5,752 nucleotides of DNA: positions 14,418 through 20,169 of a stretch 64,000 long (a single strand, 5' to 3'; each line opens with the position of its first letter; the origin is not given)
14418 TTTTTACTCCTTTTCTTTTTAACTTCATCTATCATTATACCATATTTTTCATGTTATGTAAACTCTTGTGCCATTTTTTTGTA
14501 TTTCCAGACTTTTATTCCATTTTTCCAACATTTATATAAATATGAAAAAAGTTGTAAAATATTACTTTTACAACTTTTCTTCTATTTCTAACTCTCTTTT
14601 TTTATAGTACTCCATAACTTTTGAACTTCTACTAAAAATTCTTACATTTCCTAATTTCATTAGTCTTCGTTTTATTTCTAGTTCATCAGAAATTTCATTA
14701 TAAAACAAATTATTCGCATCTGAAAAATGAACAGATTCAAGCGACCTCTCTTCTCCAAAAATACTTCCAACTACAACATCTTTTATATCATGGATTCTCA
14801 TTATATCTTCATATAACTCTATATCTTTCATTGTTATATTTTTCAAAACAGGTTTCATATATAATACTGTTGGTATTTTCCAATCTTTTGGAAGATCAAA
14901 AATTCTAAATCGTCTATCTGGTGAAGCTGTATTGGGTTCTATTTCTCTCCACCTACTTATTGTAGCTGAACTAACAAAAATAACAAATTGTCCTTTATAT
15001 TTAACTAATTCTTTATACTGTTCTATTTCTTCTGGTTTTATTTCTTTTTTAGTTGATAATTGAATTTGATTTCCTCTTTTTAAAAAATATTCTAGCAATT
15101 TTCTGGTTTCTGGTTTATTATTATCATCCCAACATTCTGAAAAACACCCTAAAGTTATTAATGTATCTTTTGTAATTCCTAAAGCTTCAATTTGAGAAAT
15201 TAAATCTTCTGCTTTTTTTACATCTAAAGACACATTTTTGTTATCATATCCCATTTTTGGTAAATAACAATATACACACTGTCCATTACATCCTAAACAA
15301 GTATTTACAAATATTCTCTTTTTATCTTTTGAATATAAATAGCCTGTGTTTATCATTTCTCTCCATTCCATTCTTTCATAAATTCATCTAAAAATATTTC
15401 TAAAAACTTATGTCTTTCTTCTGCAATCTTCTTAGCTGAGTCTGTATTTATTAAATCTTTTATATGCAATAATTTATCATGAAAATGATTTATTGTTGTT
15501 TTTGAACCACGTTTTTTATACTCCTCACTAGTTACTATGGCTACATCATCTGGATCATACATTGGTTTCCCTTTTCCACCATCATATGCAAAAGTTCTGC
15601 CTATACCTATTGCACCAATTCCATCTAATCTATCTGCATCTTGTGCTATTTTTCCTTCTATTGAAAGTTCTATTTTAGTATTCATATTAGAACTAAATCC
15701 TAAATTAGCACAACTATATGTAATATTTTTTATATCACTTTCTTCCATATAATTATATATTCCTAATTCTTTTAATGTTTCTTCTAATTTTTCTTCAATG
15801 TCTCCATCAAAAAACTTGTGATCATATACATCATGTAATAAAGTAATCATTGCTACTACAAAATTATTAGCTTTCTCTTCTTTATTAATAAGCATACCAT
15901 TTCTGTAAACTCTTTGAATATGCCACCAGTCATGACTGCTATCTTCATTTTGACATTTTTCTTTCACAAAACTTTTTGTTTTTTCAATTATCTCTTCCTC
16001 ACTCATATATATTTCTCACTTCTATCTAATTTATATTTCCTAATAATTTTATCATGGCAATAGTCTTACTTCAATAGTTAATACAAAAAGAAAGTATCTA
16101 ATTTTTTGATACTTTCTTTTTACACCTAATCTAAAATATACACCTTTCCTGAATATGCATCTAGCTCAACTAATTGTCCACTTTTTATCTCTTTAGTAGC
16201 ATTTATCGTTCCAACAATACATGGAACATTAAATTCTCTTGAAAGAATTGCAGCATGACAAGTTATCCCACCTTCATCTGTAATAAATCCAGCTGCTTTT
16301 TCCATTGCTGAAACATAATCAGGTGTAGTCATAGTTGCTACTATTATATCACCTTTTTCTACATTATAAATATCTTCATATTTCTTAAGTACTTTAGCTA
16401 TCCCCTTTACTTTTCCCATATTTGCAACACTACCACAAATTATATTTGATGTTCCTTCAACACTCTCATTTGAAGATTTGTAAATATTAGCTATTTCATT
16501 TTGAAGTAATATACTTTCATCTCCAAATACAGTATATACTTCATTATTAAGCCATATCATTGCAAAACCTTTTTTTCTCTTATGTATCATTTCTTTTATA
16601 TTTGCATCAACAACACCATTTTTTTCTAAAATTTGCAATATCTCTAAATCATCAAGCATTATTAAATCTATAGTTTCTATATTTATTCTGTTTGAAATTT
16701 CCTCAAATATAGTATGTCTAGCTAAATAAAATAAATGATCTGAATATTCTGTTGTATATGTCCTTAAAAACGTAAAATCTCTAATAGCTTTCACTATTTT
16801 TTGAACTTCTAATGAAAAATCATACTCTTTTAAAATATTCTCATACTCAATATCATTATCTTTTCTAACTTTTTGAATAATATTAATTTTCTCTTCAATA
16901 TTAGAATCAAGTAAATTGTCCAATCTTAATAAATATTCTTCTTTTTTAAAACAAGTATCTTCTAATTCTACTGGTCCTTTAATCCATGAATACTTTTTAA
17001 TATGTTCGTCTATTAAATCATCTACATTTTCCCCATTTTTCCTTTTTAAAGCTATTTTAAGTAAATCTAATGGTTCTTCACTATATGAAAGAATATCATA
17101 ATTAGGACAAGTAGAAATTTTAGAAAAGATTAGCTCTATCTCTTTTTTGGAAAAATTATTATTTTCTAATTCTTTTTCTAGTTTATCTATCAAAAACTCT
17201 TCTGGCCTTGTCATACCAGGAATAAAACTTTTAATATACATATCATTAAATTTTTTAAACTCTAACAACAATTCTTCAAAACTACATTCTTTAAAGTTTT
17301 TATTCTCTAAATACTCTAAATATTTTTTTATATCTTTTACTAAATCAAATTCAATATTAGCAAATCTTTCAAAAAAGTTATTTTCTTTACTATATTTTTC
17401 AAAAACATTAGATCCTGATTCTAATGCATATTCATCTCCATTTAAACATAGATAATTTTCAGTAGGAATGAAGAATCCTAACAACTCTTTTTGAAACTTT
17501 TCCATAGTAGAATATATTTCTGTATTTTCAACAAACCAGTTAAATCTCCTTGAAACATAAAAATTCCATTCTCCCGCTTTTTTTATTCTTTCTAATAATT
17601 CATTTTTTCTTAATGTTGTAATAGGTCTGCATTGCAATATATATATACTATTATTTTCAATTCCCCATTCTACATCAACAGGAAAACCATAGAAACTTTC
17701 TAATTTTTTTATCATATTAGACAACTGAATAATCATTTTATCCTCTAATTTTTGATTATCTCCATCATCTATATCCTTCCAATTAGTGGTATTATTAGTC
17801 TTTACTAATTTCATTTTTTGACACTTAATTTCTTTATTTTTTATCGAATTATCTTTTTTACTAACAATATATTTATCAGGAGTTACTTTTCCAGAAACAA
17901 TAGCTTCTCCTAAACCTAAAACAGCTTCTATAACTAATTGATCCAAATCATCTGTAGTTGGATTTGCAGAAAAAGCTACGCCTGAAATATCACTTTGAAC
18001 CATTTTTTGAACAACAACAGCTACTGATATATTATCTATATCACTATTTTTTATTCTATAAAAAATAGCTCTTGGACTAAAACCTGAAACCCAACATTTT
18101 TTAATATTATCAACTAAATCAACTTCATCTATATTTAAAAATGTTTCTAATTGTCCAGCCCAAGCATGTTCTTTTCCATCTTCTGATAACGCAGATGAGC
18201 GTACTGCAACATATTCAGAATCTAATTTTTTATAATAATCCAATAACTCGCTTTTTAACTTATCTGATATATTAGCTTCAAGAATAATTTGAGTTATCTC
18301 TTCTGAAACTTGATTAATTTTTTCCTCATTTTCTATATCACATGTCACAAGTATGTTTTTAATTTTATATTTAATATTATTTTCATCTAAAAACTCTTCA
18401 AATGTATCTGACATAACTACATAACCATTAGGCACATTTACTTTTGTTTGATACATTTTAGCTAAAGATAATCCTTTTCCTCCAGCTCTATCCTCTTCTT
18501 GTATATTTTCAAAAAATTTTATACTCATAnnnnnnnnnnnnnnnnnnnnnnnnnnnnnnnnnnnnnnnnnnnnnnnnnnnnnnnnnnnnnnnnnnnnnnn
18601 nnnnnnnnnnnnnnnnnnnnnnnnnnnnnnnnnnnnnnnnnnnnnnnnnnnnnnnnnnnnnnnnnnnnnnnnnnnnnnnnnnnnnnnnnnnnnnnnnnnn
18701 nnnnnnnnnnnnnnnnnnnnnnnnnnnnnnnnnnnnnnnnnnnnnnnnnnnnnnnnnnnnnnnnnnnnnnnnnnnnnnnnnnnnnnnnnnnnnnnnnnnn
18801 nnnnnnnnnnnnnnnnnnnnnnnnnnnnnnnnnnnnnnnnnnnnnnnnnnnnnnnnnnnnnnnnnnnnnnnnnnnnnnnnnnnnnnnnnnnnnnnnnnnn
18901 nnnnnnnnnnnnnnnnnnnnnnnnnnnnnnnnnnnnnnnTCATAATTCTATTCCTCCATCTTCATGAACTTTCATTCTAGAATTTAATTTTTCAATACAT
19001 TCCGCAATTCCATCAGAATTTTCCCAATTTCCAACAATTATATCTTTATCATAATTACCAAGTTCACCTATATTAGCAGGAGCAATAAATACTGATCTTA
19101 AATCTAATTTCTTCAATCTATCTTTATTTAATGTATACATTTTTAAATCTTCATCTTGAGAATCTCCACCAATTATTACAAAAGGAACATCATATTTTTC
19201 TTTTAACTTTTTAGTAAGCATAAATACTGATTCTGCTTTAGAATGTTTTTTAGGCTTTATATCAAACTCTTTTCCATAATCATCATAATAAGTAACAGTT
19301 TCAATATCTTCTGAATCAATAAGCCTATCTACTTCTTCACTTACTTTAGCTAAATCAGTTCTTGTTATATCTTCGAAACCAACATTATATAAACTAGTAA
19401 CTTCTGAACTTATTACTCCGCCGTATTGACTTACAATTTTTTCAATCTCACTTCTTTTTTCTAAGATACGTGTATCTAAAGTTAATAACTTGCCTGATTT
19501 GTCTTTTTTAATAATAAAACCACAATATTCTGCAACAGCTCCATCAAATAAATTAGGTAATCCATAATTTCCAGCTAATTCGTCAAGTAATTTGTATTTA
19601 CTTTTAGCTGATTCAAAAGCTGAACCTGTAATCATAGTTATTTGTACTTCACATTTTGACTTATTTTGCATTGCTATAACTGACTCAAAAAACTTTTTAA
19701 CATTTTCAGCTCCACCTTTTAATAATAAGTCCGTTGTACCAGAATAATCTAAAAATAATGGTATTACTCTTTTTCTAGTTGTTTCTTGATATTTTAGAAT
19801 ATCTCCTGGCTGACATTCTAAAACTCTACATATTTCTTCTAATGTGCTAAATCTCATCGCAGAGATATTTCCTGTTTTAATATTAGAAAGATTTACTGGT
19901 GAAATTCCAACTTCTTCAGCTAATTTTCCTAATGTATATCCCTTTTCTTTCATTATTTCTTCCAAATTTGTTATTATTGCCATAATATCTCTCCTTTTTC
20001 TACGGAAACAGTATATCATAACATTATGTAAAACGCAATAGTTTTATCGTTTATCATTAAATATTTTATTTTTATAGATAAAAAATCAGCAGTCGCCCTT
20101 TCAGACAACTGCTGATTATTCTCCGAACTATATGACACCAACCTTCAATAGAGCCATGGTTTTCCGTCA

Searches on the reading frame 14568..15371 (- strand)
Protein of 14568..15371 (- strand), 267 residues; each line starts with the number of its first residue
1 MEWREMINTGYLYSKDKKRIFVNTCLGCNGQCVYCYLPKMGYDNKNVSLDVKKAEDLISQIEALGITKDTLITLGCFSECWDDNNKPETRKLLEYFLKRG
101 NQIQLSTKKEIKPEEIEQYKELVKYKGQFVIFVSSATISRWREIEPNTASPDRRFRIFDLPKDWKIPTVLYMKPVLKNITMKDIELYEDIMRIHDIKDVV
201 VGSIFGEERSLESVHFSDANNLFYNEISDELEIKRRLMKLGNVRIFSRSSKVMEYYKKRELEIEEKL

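Call 77: search_protein_families(library=pfam, proteins=[window:14568-15371:-], max_evalue=0.0001)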
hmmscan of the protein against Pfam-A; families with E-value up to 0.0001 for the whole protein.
window:14568-15371:- (267 aa): 1 family
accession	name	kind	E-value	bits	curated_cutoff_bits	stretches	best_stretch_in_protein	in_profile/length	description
PF04055.27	Radical_SAM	-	8.1e-09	36.3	29.5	1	23-187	2-163/166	Radical SAM superfamily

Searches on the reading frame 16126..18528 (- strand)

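Call 77: search_protein_families(library=pfam, proteins=[window:16126-18528:-], max_evalue=0.0001)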
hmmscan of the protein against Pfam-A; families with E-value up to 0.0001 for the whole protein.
window:16126-18528:- (800 aa): 2 families
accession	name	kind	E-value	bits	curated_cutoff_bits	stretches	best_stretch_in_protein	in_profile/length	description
PF01326.24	PPDK_N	-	1.3e-91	307.8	27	1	13-310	2-316/328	Pyruvate phosphate dikinase, AMP/ATP-binding domain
PF00391.29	PEP-utilizers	-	3.3e-26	91.1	23.1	1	724-794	2-72/72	PEP-utilising enzyme, mobile domain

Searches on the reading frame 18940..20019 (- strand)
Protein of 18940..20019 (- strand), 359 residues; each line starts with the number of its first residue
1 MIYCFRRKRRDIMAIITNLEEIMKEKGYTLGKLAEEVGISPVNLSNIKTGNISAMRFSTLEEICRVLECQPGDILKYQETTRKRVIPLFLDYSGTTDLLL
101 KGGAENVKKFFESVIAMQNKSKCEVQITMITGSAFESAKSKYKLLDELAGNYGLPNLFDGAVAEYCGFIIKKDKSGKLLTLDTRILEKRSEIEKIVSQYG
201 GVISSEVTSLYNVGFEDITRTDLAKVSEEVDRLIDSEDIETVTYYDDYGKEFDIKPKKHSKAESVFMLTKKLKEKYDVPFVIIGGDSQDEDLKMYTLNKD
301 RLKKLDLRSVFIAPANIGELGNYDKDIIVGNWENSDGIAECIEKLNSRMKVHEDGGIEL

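Call 9: search_protein_families(library=pfam, proteins=[window:18940-20019:-], max_evalue=0.001)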
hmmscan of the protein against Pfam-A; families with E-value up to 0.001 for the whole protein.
window:18940-20019:- (359 aa): 4 families
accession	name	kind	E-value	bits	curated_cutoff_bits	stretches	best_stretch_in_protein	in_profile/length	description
PF13443.12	HTH_26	-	9.4e-19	67.9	22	1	18-78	1-61/63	Cro/C1-type HTH DNA-binding domain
PF01381.28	HTH_3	-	2.2e-07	31.2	23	1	19-73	1-54/55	Helix-turn-helix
PF12844.13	HTH_19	-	9e-05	22.7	30.2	1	18-67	3-51/64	Helix-turn-helix domain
PF13560.12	HTH_31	-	9.5e-05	23.1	27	1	20-71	7-58/64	Helix-turn-helix domain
